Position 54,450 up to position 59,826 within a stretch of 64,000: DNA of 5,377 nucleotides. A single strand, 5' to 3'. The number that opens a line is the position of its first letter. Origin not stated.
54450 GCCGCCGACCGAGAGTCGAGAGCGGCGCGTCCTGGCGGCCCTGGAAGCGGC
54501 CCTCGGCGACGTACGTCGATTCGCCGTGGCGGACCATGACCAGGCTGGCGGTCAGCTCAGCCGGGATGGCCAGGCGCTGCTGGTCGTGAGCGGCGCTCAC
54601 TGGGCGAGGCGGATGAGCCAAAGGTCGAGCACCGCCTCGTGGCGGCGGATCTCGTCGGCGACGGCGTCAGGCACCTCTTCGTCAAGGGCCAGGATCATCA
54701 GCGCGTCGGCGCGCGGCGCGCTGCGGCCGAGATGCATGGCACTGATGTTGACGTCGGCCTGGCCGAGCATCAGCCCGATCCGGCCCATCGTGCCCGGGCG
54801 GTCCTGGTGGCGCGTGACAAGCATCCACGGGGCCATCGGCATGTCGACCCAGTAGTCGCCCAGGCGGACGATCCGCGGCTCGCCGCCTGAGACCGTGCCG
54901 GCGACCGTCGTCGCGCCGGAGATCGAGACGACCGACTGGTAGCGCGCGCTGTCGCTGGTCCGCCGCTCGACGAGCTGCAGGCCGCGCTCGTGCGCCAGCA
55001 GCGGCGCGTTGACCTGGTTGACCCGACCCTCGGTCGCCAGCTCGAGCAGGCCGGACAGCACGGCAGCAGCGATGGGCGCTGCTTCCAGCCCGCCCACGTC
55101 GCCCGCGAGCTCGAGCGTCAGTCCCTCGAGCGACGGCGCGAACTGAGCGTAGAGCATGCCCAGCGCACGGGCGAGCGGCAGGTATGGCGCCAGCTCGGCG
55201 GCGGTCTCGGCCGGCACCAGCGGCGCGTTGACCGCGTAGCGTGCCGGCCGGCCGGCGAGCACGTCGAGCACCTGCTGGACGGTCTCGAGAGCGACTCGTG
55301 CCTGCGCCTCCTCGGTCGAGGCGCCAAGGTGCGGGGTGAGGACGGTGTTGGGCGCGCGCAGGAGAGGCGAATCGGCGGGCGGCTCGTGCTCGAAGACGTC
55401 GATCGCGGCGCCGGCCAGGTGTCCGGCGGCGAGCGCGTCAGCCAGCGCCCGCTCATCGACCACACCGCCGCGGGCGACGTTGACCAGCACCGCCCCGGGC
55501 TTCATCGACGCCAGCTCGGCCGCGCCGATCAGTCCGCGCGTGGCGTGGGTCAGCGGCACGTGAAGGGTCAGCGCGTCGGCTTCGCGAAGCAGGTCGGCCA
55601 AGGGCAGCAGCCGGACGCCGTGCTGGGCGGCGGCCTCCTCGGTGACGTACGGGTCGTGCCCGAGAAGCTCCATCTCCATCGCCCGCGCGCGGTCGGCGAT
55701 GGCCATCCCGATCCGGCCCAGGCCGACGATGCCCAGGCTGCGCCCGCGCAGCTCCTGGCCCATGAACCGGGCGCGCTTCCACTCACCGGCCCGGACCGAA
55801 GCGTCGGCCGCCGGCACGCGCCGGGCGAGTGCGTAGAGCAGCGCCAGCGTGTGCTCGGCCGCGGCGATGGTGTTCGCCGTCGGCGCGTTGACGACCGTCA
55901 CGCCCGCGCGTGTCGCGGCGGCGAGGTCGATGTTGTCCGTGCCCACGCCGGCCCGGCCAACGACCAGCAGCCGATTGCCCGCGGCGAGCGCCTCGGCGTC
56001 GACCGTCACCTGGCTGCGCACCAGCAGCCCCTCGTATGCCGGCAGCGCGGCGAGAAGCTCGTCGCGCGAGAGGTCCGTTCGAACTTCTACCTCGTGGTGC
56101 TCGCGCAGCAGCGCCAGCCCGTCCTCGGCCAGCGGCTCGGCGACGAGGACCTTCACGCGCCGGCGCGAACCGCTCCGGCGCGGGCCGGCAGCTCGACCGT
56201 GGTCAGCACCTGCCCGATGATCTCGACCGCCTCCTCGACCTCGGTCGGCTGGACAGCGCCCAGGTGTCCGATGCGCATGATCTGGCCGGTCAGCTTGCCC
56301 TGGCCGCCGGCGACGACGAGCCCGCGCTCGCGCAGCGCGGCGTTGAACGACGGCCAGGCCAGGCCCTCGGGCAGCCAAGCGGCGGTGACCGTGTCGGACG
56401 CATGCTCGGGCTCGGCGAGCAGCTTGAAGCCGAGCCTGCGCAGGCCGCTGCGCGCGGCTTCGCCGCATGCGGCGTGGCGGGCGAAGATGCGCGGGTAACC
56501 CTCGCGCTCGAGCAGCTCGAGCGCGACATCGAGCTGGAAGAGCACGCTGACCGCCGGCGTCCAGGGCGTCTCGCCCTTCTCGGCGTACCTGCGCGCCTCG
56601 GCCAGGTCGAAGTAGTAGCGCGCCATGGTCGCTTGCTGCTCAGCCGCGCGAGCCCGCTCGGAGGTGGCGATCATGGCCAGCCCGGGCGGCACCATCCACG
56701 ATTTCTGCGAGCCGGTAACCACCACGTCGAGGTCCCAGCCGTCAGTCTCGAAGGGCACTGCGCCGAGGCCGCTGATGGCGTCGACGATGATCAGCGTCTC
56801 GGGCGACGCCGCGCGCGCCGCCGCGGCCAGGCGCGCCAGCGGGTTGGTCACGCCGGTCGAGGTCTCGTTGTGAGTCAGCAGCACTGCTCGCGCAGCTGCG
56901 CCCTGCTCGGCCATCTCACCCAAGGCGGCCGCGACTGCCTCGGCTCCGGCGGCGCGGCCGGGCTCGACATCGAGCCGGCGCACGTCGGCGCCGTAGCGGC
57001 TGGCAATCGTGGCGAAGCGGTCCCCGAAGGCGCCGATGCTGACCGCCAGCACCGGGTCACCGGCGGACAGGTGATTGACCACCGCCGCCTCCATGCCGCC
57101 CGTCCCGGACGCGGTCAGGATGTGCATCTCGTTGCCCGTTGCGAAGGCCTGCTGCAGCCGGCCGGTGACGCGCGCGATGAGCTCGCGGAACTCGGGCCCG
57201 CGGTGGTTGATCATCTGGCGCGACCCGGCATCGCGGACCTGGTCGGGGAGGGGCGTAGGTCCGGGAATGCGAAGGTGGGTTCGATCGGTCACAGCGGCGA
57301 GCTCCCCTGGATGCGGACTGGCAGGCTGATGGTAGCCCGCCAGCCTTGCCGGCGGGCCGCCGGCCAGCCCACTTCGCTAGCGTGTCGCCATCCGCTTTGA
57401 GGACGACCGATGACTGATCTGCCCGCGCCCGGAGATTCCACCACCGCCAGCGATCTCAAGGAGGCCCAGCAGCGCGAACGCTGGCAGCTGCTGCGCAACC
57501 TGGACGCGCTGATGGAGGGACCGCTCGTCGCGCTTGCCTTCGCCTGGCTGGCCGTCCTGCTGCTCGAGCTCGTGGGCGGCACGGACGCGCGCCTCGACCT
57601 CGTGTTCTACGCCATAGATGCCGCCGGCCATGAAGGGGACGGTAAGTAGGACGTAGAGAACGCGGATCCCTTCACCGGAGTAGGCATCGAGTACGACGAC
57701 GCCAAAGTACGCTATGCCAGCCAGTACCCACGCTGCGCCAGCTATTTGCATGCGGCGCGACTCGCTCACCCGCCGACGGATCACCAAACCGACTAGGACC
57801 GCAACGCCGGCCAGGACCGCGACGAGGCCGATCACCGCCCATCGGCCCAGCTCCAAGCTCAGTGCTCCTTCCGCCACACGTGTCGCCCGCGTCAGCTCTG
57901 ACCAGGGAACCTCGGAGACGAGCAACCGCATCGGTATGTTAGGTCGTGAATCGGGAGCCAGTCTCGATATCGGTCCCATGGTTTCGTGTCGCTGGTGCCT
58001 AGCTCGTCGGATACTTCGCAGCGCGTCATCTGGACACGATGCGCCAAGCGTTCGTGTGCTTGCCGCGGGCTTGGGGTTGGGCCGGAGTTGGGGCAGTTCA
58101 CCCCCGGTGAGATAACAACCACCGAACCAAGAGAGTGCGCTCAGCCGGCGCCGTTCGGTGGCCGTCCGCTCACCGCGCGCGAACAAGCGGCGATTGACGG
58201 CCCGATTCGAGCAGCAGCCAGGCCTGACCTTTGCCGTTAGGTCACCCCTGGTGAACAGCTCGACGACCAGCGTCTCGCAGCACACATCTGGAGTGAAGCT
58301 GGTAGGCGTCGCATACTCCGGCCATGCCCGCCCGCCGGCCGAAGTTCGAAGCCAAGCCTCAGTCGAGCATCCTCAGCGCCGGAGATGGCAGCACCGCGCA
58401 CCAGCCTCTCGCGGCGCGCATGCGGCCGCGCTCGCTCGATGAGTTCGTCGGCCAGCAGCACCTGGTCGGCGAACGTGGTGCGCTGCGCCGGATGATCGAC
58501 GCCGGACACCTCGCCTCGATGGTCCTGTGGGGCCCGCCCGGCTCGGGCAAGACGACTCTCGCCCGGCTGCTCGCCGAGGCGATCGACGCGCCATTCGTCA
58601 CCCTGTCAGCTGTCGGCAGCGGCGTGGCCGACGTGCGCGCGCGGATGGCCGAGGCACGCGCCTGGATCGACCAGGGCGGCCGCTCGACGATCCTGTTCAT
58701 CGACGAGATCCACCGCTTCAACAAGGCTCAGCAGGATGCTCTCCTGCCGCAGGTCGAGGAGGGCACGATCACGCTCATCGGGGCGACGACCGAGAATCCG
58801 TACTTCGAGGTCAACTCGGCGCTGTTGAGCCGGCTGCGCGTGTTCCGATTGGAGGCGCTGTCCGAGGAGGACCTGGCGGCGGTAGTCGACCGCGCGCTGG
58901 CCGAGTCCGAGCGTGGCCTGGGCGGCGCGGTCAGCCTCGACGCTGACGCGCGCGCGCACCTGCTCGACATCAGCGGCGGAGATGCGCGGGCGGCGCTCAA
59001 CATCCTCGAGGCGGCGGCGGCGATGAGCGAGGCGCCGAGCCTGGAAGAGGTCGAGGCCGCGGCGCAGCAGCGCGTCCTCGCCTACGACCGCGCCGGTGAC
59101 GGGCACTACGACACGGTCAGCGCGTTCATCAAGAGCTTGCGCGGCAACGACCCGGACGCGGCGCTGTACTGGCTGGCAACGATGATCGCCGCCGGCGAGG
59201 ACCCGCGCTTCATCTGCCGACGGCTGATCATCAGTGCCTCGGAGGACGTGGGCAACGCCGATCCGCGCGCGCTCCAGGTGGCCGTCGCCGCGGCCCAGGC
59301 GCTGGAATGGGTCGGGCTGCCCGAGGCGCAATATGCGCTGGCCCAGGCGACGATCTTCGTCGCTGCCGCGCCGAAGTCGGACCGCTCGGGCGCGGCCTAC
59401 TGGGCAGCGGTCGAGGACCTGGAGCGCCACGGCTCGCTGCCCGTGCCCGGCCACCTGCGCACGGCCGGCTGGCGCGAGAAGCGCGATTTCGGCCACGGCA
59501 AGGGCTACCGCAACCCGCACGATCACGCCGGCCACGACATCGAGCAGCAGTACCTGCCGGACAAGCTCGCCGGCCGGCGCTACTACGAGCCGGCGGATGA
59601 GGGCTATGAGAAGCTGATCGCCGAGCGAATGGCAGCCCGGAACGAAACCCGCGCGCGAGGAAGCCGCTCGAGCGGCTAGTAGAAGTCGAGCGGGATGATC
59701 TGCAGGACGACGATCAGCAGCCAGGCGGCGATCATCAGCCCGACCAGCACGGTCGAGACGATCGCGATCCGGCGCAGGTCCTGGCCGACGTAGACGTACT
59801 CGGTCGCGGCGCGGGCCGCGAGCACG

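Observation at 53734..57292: serC-like / serA / histidine-phosphatase operon with GTGA-coupled junctions: candidate complete phosphorylated serine pathway using a non-HAD phosphoserine phosphatase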

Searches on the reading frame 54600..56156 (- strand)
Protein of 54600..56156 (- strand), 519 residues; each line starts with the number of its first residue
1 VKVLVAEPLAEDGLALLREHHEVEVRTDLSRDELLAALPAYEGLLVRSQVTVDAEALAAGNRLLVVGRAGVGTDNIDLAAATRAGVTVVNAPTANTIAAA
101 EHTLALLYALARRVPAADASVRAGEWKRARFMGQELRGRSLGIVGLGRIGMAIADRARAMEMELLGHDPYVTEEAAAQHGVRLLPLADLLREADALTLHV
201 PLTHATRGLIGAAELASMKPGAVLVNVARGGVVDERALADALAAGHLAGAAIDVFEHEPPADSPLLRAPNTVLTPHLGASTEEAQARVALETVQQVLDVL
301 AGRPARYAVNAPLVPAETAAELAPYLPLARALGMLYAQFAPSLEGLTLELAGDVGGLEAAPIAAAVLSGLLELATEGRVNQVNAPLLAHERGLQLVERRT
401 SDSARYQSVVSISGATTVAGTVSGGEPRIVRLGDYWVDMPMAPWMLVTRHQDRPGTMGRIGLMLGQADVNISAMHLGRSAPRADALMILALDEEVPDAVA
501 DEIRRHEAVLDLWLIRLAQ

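Call 7: search_protein_families(library=pfam, proteins=[window:54600-56156:-], max_evalue=0.01)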
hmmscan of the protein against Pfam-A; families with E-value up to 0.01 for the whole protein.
window:54600-56156:- (519 aa): 5 families
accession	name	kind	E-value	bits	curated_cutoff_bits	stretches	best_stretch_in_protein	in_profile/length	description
PF02826.25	2-Hacid_dh_C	-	3e-65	219.4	25.1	1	104-278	1-178/178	D-isomer specific 2-hydroxyacid dehydrogenase, NAD binding domain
PF00389.36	2-Hacid_dh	-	2.9e-38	131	24.6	1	3-310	1-134/134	D-isomer specific 2-hydroxyacid dehydrogenase, catalytic domain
PF19304.4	PGDH_inter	-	1.4e-19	70.8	27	1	322-431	2-117/119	D-3-phosphoglycerate dehydrogenase intervening domain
PF01842.31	ACT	-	1.8e-06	28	27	1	445-506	2-64/66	ACT domain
PF03446.21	NAD_binding_2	-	0.00078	19.9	21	1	141-244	2-109/161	NAD binding domain of 6-phosphogluconate dehydrogenase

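Call 8: search_protein_families(library=ncbifam, proteins=[window:54600-56156:-], max_evalue=0.01)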
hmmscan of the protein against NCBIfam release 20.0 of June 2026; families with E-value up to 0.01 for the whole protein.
window:54600-56156:- (519 aa): 22 families
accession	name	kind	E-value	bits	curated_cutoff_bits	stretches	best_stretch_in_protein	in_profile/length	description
TIGR01327.1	PGDH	equivalog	1.1e-179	598.5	454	1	2-517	1-525/525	phosphoglycerate dehydrogenase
NF008759.0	PRK11790.1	equivalog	6.9e-75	252.2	404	1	2-318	13-335/410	phosphoglycerate dehydrogenase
NF009714.1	PRK13243.1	equivalog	1.2e-73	248.3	455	1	2-305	4-318/332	glyoxylate reductase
NF005069.0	PRK06487.1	equivalog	7.5e-65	219.1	448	1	44-306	51-317/320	2-hydroxyacid dehydrogenase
NF011938.0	PRK15409.1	equivalog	1e-59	202.2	492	1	3-311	5-320/324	glyoxylate/hydroxypyruvate reductase GhrB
NF006263.0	PRK08410.1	equivalog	8.9e-45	153.4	389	1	3-297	5-304/311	D-2-hydroxyacid dehydrogenase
NF005750.0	PRK07574.1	equivalog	9.9e-45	153.2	329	1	54-304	106-361/386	NAD-dependent formate dehydrogenase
NF005387.0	PRK06932.1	equivalog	4.8e-44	150.6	492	1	44-296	47-305/314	2-hydroxyacid dehydrogenase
NF041369.1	Dhydh_Halo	equivalog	7.8e-43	146.8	400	1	71-290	64-285/305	D-2-hydroxyacid dehydrogenase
NF001309.0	PRK00257.1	equivalog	5.3e-41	140.8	434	1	38-319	35-295/379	4-phosphoerythronate dehydrogenase PdxB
NF000492.1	vanH_gen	exception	5.3e-35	121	540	1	69-258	73-255/312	D-lactate dehydrogenase VanH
NF011966.0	PRK15438.1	equivalog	2.5e-30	105.8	687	1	29-318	26-294/378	4-phosphoerythronate dehydrogenase PdxB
NF006374.0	PRK08605.1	subfamily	7.2e-30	104.2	356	1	20-307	25-329/332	D-lactate dehydrogenase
NF000371.1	vanH_Agroup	exception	1.5e-29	103.2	700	1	66-298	75-314/322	VanH-A/VanH-Pt family D-lactate dehydrogenase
NF005027.0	PRK06436.1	equivalog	4.9e-28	98.1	261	1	60-305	47-285/303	2-hydroxyacid dehydrogenase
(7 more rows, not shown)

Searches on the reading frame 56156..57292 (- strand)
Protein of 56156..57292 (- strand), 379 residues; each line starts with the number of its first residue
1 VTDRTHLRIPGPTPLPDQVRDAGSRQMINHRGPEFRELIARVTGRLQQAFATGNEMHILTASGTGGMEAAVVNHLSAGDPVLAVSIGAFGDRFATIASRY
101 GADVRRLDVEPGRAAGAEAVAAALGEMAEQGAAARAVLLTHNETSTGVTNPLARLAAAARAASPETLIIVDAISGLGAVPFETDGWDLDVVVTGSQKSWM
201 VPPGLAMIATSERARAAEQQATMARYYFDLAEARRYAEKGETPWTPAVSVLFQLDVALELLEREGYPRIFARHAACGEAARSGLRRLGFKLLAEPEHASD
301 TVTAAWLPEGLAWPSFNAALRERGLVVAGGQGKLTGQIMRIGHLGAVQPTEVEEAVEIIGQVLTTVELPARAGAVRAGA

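Call 7: search_protein_families(library=pfam, proteins=[window:56156-57292:-], max_evalue=0.01)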
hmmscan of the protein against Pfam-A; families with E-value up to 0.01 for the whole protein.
window:56156-57292:- (379 aa): 1 family
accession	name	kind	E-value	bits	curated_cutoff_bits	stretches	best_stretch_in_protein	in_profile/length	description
PF00266.25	Aminotran_5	-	1.3e-16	61.1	21.5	1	27-331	33-339/371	Aminotransferase class-V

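Call 8: search_protein_families(library=ncbifam, proteins=[window:56156-57292:-], max_evalue=0.01)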
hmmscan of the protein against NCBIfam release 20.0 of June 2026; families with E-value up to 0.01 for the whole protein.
window:56156-57292:- (379 aa): 9 families
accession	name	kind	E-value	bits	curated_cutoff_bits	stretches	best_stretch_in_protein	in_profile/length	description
NF045640.1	AspGlyoxATaseBhcA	equivalog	6.8e-85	285.3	650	1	1-375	1-376/395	L-aspartate--glyoxylate aminotransferase BhcA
TIGR03301.1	PhnW-AepZ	equivalog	7.2e-56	190.1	360.8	1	9-362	4-354/355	2-aminoethylphosphonate aminotransferase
NF046070.1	PyrdoxPyrvTramin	equivalog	1.5e-51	175.4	600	1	11-365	12-366/369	pyridoxamine--pyruvate transaminase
NF010006.0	PRK13479.1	equivalog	4.3e-37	128.1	296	1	6-366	7-364/369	2-aminoethylphosphonate--pyruvate transaminase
TIGR02326.1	transamin_PhnW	equivalog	1.4e-36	126.4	400.8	1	8-363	7-360/363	2-aminoethylphosphonate--pyruvate transaminase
TIGR01366.1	serC_3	equivalog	1.6e-16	60.5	401.65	1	28-363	32-358/361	phosphoserine transaminase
TIGR01364.1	serC_1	equivalog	8.2e-05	21.6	443.6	1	28-231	36-229/358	phosphoserine transaminase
NF003764.0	PRK05355.1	equivalog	0.00028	19.9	253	1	28-229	39-226/357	3-phosphoserine/phosphohydroxythreonine transaminase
TIGR01977.1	am_tr_V_EF2568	hypoth_equivalog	0.0027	16.8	377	1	134-215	138-217/376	cysteine desulfurase family protein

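Call 10: search_solved_structures(query=window:56156-57292:-, max_evalue=0.001)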
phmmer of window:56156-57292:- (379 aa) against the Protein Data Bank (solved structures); distinct sequences matched with E-value up to 0.001: 37.
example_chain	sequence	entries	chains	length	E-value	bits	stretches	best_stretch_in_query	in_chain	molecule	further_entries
2dr1_A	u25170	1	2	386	4.7e-60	206.8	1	10-365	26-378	386aa long hypothetical serine aminotransferase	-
6pk1_A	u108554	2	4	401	4.1e-50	174.1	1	4-374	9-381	Serine--glyoxylate aminotransferase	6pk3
2huf_A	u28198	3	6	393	1e-49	172.8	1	7-364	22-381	Alanine glyoxylate aminotransferase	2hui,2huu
1iug_A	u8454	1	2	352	7.6e-47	163.4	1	7-362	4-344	putative aspartate aminotransferase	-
2yri_A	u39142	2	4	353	7.8e-41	143.6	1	8-351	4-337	Aminotransferase, class V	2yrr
2z9u_A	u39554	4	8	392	1.4e-40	142.8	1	14-362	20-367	Aspartate aminotransferase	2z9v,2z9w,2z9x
3zrp_A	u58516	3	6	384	2e-40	142.3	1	10-373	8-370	SERINE-PYRUVATE AMINOTRANSFERASE (AGXT)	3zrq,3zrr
1vjo_A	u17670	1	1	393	2.9e-40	141.8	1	9-363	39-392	alanine--glyoxylate aminotransferase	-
4cbs_A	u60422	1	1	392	8.8e-39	136.9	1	9-351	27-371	SERINE--PYRUVATE AMINOTRANSFERASE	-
2ch1_A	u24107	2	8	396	1.1e-38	136.5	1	9-347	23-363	3-HYDROXYKYNURENINE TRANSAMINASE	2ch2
4cbr_A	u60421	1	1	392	3.4e-38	134.9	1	9-351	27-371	SERINE--PYRUVATE AMINOTRANSFERASE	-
3kgw_A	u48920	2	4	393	8.4e-38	133.6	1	8-359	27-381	Alanine-glyoxylate aminotransferase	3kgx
2yob_A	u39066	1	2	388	1.4e-36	129.6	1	9-351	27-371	SERINE--PYRUVATE AMINOTRANSFERASE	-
7ns7_A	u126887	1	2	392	1.6e-36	129.4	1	9-351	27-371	L-alanine:glyoxylate aminotransferase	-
5f9s_A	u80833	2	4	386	2.1e-36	129.1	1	9-351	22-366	Serine--pyruvate aminotransferase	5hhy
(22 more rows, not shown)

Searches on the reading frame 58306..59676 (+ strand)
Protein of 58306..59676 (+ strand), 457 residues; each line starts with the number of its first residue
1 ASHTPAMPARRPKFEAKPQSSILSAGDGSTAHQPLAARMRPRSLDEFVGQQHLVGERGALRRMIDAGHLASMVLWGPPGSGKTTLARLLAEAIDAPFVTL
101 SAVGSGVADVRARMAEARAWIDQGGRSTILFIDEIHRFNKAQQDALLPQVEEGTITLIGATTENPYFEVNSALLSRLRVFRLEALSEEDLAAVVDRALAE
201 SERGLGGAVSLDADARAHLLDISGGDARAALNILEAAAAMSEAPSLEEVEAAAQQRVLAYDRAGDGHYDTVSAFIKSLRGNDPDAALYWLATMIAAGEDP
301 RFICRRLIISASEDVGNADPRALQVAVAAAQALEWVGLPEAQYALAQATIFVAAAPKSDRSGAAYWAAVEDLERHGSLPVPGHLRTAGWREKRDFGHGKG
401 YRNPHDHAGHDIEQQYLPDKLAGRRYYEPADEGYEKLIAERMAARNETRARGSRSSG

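Call 48: search_protein_families(library=pfam, proteins=[window:58306-59676:+], max_evalue=0.00001)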
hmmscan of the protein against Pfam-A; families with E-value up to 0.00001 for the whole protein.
window:58306-59676:+ (457 aa): 8 families
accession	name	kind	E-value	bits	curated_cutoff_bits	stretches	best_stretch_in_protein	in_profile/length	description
PF12002.13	MgsA_C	-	7.4e-62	208.6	27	1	280-444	1-165/167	MgsA AAA+ ATPase C terminal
PF16193.11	AAA_assoc_2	-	3e-22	79.1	34.3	1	208-279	4-81/81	AAA C-terminal domain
PF00004.35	AAA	-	2e-18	67.5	21.2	1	72-179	1-125/131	ATPase family associated with various cellular activities (AAA)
PF05496.18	RuvB_N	-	2.8e-14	53.6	27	1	39-158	1-116/159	Holliday junction DNA helicase RuvB P-loop domain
PF07728.20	AAA_5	-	1.3e-09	38.6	22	1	72-163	2-103/139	AAA domain (dynein-related subfamily)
PF13191.12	AAA_16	-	2.8e-07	31.6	32.6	0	63-96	18-51/167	AAA ATPase domain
PF01078.27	Mg_chelatase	-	3.6e-06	27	20.3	0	70-91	23-44/207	Magnesium chelatase, subunit ChlI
PF13401.12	AAA_22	-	6.4e-06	27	27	0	71-111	7-51/130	AAA domain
